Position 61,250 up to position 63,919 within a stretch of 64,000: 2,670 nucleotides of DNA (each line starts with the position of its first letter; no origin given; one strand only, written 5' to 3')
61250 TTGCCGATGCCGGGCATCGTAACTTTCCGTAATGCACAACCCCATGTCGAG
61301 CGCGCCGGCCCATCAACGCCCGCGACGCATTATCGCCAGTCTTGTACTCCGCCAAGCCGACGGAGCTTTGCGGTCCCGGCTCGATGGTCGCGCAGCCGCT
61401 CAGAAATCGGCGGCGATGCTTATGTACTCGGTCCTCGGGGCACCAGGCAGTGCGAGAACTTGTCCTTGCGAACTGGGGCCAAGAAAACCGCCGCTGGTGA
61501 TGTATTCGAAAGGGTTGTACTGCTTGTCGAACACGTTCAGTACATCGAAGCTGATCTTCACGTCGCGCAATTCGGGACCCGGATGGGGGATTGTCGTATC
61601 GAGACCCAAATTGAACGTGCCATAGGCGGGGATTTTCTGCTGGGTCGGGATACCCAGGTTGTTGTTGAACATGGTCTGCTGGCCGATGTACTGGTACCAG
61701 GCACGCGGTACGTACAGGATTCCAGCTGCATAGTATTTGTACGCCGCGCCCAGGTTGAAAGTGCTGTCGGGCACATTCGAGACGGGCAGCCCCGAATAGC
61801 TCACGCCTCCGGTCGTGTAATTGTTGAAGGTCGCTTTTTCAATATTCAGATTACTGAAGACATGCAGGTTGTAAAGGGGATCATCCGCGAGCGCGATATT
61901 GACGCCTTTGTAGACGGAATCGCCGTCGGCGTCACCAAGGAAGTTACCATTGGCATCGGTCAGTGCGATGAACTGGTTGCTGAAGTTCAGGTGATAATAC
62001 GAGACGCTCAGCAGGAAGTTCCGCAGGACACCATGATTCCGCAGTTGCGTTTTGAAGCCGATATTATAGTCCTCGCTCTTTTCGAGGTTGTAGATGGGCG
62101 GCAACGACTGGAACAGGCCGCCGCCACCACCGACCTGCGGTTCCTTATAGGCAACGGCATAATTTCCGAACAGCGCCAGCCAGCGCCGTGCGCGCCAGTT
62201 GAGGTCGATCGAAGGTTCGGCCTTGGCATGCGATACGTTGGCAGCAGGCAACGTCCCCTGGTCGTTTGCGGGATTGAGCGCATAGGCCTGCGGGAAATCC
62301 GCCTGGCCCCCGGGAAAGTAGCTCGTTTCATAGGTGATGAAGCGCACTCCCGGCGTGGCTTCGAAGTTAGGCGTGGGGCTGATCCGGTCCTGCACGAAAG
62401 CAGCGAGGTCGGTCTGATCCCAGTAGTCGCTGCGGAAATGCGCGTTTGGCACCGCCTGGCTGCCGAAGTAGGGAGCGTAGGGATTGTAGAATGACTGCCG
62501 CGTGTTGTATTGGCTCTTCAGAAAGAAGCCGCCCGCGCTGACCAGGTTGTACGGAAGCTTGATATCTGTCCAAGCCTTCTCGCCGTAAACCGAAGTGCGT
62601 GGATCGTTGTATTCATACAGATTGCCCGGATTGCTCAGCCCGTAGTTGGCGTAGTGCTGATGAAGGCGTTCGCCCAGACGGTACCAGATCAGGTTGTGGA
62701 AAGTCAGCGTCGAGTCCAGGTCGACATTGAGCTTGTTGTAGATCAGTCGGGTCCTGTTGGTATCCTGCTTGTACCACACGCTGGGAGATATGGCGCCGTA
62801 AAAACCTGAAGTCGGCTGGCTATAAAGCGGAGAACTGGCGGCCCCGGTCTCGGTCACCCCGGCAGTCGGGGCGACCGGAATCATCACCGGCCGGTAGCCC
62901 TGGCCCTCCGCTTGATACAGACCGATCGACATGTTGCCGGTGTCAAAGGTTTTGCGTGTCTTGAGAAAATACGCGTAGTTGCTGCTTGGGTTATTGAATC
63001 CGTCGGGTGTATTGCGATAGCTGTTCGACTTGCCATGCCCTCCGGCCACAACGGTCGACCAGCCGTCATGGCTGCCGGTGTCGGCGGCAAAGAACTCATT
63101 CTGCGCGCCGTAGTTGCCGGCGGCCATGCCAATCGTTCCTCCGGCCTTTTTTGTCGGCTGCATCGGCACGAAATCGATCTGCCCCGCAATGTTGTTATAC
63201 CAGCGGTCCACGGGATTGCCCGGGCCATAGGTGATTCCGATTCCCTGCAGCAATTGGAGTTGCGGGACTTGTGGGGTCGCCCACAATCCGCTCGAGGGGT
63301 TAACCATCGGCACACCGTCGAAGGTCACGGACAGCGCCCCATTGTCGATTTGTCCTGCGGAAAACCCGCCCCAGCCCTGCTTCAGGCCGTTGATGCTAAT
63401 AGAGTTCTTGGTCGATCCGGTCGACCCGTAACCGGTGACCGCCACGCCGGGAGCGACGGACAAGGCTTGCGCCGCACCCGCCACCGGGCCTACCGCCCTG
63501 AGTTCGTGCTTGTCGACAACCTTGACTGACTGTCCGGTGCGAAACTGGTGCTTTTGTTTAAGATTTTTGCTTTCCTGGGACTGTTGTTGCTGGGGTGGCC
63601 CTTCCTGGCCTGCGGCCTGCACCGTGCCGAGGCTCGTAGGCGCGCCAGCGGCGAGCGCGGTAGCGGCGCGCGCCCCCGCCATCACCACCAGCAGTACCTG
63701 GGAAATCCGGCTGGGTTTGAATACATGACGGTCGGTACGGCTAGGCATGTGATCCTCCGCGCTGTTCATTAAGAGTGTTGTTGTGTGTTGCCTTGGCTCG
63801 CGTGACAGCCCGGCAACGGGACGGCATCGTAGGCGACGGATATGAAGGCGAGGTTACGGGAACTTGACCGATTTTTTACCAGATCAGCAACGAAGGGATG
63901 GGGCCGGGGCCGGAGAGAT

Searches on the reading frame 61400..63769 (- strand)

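Call 64: search_protein_families(library=pfam, proteins=[window:61400-63769:-], max_evalue=0.00001)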
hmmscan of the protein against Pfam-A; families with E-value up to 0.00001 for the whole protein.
window:61400-63769:- (789 aa): 2 families
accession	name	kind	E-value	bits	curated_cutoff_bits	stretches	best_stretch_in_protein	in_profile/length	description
PF00593.30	TonB_dep_Rec_b-barrel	-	6.2e-29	102.6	27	1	323-746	43-436/436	TonB dependent receptor-like, beta-barrel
PF07715.20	Plug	-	1.6e-06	29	23.9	1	77-169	4-81/107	TonB-dependent Receptor Plug Domain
